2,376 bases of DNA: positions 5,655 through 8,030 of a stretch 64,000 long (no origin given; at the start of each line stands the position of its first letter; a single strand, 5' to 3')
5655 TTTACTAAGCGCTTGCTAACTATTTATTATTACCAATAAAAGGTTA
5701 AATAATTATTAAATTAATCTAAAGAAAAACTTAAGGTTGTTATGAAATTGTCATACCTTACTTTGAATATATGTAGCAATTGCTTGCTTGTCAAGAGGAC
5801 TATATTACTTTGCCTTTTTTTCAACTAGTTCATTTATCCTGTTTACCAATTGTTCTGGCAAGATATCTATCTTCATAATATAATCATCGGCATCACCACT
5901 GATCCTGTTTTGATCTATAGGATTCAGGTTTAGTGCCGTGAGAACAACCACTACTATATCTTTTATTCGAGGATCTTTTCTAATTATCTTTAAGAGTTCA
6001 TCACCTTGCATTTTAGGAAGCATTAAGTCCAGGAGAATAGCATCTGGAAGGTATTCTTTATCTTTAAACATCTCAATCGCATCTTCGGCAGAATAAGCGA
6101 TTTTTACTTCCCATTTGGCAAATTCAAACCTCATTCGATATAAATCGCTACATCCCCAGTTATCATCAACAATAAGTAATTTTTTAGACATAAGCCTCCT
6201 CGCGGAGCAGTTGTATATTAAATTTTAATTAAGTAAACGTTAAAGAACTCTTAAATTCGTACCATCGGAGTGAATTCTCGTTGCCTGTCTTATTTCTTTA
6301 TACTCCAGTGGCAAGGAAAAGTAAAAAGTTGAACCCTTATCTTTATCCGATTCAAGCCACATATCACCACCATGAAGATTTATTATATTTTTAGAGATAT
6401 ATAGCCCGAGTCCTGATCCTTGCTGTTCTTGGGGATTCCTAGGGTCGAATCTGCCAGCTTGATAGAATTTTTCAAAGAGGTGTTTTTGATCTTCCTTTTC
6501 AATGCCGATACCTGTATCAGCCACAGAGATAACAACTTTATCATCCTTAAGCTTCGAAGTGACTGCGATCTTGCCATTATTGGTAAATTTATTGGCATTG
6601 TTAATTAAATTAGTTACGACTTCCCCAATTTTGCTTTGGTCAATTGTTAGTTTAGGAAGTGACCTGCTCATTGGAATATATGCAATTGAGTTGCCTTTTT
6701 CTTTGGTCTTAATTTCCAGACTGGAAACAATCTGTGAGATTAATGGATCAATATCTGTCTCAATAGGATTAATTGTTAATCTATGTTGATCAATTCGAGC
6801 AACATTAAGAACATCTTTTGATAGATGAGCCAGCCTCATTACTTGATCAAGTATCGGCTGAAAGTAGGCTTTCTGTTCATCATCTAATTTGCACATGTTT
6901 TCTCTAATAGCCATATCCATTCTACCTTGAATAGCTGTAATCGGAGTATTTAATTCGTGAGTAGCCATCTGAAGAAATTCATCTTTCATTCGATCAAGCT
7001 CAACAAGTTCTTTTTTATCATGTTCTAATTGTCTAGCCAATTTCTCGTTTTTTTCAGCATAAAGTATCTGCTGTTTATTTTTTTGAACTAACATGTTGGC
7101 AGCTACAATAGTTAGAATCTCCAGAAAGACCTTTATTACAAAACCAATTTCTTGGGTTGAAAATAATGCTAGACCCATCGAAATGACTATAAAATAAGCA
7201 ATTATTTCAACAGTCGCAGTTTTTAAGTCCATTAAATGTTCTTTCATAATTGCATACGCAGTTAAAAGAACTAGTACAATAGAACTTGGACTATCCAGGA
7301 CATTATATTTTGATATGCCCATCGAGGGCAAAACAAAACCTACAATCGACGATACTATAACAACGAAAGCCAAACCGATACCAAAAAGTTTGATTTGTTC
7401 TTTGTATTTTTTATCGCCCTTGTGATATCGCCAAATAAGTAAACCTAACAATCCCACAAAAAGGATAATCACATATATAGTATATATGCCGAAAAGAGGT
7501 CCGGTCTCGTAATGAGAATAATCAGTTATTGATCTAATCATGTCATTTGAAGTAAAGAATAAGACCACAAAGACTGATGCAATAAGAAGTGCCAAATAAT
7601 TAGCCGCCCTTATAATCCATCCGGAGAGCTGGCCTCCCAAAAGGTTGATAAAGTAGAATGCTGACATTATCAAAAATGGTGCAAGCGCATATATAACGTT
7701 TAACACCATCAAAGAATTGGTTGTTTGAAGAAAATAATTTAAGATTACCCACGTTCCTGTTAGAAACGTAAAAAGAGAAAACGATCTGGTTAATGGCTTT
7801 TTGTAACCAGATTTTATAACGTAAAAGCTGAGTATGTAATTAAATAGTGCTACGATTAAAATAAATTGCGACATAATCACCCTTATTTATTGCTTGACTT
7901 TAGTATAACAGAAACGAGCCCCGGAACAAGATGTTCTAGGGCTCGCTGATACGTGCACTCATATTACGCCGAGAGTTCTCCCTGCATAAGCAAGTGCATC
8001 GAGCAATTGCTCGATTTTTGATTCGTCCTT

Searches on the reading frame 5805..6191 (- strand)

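Call 3: search_protein_families(library=pfam, proteins=[window:5805-6191:-], max_evalue=0.01)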
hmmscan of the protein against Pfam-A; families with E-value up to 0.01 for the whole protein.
window:5805-6191:- (128 aa): 2 families
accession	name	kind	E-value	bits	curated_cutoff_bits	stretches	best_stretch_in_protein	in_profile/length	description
PF00072.30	Response_reg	-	6.2e-16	59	30.2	1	6-119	2-110/111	Response regulator receiver domain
PF23198.2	PDE8A_N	-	0.0094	16.3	29.6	0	23-86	31-93/147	PDE8A-like, N-terminal domain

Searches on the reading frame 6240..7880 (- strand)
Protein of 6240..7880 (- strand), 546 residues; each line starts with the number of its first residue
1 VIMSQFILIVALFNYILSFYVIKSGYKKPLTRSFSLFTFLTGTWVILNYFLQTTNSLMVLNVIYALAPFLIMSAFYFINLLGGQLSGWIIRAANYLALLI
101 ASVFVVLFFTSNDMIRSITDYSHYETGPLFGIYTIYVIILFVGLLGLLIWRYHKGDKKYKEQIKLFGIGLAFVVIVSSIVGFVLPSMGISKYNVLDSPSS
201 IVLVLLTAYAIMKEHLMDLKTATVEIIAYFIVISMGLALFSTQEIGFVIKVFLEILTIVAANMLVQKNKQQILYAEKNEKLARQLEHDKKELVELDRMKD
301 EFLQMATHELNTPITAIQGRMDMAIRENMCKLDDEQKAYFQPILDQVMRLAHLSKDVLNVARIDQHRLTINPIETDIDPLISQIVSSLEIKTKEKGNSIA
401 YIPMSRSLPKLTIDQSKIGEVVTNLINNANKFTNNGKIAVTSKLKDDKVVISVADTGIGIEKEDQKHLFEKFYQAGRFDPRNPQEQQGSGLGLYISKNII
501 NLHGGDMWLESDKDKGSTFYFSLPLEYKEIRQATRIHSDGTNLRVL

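Call 3: search_protein_families(library=pfam, proteins=[window:6240-7880:-], max_evalue=0.01)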
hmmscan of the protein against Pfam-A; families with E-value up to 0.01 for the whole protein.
window:6240-7880:- (546 aa): 4 families
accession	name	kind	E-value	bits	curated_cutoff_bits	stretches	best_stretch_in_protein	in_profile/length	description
PF02518.31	HATPase_c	-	1.2e-28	100.1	26.4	1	414-526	2-110/111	Histidine kinase-, DNA gyrase B-, and HSP90-like ATPase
PF00512.31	HisKA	-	9.6e-15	54.8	26.9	1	298-365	1-65/66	His Kinase A (phospho-acceptor) domain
PF16927.11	HisKA_7TM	-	8.2e-12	45.9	28.6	1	7-219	2-222/224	N-terminal 7TM region of histidine kinase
PF13581.12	HATPase_c_2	-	2.1e-06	28.2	27.4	1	418-500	36-109/127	Histidine kinase-like ATPase domain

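Call 77: search_protein_families(library=ncbifam, proteins=[window:6240-7880:-], max_evalue=0.01)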
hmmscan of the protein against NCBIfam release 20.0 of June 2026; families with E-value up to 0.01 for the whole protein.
window:6240-7880:- (546 aa): 84 families (the best 25 are shown)
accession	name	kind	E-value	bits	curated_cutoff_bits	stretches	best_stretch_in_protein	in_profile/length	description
NF046044.1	PnpS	equivalog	2.9e-48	164.8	400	1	262-524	134-390/390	two-component system histidine kinase PnpS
TIGR02956.1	TMAO_torS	equivalog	6.2e-47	160.3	676.5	1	275-534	437-691/967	TMAO reductase system sensor histidine kinase/response regulator TorS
TIGR02966.1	phoR_proteo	equivalog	4.5e-46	157.4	334.2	1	272-522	89-332/333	phosphate regulon sensor histidine kinase PhoR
NF033092.0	HK_WalK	equivalog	9.6e-45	153.2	725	1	287-525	360-594/594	cell wall metabolism sensor histidine kinase WalK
NF047874.1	MASE3_PAS_HK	subfamily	2.8e-43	148.6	560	1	272-534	375-634/655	MASE3 domain-containing sensor histidine kinase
NF006800.0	PRK09303.1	equivalog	4.6e-42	144.3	342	1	283-525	135-377/383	histidine kinase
NF008318.0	PRK11107.1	equivalog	3.6e-38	131.2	890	1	284-535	278-528/920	two-component sensor histidine kinase BarA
NF041735.1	hist_kin_RppB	equivalog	2.6e-37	128.7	400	1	300-524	217-438/438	two-component system sensor histidine kinase RppB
NF008302.0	PRK11091.1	equivalog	5.6e-37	127.3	838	1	292-540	276-520/779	aerobic respiration two-component sensor histidine kinase ArcB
NF040691.1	MtrAB_MtrB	equivalog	1.2e-36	126.8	450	1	278-527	250-494/507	MtrAB system histidine kinase MtrB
NF038297.2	hybrid_HK_HrmK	equivalog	1.3e-36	126.5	725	1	217-532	154-464/607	hybrid histidine kinase/response regulator HrmK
NF011874.0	PRK15347.1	equivalog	3.2e-36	124.8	852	1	204-527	309-616/921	two component system sensor kinase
NF008312.0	PRK11100.1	equivalog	2.8e-35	122.1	356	1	231-524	188-473/477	two-component system sensor histidine kinase CreC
NF041947.1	LuxQ_Vibrio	equivalog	6.7e-35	120.2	1200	1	283-533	456-704/843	quorum-sensing autoinducer 2 sensor kinase/phosphatase LuxQ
NF033091.0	HK_VanS_ACDEFG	equivalog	2.9e-34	118.5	400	1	248-521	18-290/293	vancomycin resistance histidine kinase VanS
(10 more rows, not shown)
